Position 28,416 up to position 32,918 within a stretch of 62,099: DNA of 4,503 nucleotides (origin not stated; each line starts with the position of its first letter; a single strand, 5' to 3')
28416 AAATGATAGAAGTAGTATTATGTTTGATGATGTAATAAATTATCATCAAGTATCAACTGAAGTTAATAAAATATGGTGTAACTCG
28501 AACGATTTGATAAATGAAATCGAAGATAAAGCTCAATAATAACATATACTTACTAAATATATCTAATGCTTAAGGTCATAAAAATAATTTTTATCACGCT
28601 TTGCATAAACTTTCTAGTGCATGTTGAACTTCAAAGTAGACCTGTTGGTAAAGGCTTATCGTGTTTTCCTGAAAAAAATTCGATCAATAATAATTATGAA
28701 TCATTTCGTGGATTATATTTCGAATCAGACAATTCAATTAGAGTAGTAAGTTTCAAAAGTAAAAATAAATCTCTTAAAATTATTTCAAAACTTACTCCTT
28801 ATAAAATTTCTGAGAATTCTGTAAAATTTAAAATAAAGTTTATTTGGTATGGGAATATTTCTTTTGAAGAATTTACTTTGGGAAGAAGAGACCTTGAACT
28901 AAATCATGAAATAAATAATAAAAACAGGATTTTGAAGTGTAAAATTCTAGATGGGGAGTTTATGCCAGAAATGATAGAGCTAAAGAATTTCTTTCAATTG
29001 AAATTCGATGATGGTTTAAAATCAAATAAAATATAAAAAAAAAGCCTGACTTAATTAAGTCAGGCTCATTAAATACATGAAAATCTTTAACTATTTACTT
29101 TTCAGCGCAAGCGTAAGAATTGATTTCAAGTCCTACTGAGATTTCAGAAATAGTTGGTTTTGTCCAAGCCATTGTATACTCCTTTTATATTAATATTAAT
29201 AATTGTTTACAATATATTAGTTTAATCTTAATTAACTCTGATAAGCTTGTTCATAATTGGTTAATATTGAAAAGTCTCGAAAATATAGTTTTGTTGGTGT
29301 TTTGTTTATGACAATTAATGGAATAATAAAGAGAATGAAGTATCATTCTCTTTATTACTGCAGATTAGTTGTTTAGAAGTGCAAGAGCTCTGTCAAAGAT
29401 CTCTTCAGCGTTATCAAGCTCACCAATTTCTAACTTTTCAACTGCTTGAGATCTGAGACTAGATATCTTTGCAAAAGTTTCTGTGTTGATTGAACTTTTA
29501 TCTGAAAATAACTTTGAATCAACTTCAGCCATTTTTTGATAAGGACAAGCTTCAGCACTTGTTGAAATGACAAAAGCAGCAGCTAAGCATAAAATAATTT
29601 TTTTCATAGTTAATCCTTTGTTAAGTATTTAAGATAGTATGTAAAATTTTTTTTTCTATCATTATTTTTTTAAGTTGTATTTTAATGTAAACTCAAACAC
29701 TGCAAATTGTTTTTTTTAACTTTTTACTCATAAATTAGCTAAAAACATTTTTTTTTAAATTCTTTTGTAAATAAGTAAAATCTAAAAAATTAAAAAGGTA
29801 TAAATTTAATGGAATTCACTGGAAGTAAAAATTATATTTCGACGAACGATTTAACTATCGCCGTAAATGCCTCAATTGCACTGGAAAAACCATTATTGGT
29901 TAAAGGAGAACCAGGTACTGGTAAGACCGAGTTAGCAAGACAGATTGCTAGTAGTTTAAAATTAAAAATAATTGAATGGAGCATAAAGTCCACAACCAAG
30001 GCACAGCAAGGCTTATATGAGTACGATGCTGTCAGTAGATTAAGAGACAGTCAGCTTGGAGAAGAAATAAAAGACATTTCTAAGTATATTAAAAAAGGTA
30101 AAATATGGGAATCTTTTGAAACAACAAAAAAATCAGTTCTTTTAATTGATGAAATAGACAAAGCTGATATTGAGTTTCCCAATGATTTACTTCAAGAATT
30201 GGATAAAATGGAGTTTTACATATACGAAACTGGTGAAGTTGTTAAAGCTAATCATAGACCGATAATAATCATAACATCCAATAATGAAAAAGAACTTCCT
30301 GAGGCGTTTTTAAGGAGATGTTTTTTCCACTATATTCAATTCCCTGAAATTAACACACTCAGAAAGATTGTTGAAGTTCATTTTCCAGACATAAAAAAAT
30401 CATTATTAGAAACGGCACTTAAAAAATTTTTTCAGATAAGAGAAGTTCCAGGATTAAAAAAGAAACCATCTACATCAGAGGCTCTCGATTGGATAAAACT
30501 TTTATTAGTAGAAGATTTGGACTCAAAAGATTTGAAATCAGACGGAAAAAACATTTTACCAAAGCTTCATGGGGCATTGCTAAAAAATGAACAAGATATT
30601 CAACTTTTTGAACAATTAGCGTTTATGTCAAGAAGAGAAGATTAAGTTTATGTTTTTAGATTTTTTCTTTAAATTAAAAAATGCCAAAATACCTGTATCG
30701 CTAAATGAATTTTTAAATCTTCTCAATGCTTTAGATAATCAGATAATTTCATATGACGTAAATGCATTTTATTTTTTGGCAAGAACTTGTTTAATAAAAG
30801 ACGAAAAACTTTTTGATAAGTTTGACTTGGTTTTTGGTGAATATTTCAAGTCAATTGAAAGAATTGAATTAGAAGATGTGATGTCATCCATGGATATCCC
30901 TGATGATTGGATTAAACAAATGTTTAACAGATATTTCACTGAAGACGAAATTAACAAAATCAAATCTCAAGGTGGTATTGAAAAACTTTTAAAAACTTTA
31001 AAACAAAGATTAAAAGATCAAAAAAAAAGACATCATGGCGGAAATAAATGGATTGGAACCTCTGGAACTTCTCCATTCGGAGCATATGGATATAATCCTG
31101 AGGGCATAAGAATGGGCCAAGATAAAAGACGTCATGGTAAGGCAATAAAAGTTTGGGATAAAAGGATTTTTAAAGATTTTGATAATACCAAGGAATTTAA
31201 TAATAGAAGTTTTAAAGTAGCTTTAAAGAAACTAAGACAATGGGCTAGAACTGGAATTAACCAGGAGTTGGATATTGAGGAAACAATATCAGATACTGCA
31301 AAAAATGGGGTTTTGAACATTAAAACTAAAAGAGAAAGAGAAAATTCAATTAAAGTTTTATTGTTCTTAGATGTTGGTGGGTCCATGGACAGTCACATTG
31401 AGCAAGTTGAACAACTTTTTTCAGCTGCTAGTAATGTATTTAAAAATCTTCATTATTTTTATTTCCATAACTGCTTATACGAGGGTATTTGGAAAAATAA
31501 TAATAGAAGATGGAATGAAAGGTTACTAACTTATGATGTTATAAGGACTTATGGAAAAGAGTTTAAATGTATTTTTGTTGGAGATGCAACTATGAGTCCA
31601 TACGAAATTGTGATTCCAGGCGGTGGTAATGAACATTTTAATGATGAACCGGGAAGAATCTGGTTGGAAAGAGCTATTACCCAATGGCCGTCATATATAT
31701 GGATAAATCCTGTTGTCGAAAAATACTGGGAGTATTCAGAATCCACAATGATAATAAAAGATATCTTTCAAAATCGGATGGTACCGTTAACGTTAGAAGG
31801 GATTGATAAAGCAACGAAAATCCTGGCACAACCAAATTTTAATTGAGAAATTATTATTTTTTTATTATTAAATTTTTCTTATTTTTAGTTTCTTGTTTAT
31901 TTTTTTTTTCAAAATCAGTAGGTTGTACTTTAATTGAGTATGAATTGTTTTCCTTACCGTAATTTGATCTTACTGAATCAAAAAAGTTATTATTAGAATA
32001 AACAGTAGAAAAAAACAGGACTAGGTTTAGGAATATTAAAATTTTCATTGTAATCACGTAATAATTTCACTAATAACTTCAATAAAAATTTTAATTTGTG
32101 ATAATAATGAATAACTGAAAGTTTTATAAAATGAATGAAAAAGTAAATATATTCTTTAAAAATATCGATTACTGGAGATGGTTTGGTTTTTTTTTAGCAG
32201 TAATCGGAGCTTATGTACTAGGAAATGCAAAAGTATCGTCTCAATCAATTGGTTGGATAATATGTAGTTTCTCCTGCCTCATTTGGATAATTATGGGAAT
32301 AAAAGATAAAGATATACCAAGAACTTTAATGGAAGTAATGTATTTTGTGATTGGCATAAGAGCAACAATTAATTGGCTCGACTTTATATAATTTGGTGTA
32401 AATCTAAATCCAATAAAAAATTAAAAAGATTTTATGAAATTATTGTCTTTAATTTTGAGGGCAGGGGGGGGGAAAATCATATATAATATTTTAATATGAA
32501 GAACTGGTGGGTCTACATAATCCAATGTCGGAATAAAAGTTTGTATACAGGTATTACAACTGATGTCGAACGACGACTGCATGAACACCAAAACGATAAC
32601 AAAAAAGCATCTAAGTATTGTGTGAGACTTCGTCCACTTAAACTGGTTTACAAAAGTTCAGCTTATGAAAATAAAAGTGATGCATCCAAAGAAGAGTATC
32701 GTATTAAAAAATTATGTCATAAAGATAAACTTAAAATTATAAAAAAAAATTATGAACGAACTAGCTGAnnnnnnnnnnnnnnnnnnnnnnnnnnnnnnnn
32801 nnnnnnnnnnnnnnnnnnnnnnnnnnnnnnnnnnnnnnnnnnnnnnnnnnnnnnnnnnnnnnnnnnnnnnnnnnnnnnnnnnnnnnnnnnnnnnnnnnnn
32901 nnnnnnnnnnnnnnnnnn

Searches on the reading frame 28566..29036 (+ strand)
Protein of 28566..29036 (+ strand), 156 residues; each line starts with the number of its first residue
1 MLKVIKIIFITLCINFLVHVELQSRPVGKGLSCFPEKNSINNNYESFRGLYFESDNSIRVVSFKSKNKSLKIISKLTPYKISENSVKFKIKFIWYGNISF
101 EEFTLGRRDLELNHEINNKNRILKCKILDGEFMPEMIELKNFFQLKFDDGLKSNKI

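Call 7: find_encoding_contigs(protein=window:28566-29036:+, flank=10000, max_places=6)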
Protein window:28566-29036:+ (156 aa): no gene with exactly this product is on record in the collection.

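Call 13: search_protein_families(library=pfam, proteins=[window:28566-29036:+], max_evalue=0.001)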
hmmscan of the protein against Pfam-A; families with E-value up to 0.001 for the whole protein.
window:28566-29036:+ (156 aa): 0 families

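Call 59: search_protein_families(library=ncbifam, proteins=[window:28566-29036:+], max_evalue=0.001)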
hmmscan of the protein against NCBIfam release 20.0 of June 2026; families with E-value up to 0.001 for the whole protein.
window:28566-29036:+ (156 aa): 0 families

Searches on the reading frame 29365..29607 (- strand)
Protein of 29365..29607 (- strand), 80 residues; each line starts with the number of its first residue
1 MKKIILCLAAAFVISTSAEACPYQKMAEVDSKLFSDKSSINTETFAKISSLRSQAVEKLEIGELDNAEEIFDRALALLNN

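Call 13: search_protein_families(library=pfam, proteins=[window:29365-29607:-], max_evalue=0.001)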
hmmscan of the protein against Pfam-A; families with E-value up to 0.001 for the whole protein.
window:29365-29607:- (80 aa): 0 families

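Call 41: search_protein_families(library=ncbifam, proteins=[window:29365-29607:-], max_evalue=0.001)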
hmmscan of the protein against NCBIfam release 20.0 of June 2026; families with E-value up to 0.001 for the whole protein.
window:29365-29607:- (80 aa): 0 families

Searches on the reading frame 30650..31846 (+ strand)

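Call 13: search_protein_families(library=pfam, proteins=[window:30650-31846:+], max_evalue=0.001)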
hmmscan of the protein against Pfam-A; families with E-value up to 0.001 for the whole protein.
window:30650-31846:+ (398 aa): 1 family
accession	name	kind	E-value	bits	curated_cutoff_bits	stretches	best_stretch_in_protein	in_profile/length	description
PF05762.20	VWA_CoxE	-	0.00016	21.6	26.4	1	200-275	20-99/222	VWA domain containing CoxE-like protein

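Call 59: search_protein_families(library=ncbifam, proteins=[window:30650-31846:+], max_evalue=0.001)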
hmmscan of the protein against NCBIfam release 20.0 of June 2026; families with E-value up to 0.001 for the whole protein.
window:30650-31846:+ (398 aa): 1 family
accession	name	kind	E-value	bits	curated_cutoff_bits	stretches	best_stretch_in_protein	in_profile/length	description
NF041121.1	SAV_2336_NTERM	domain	4.2e-09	35.8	200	1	186-273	105-194/475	SAV_2336 N-terminal domain-related protein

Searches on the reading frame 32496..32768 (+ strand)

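Call 13: search_protein_families(library=pfam, proteins=[window:32496-32768:+], max_evalue=0.001)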
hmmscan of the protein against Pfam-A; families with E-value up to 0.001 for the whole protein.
window:32496-32768:+ (90 aa): 1 family
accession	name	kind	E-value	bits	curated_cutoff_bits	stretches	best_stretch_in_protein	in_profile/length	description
PF01541.30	GIY-YIG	-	1.1e-15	58.1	22.6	1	3-75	1-73/78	GIY-YIG catalytic domain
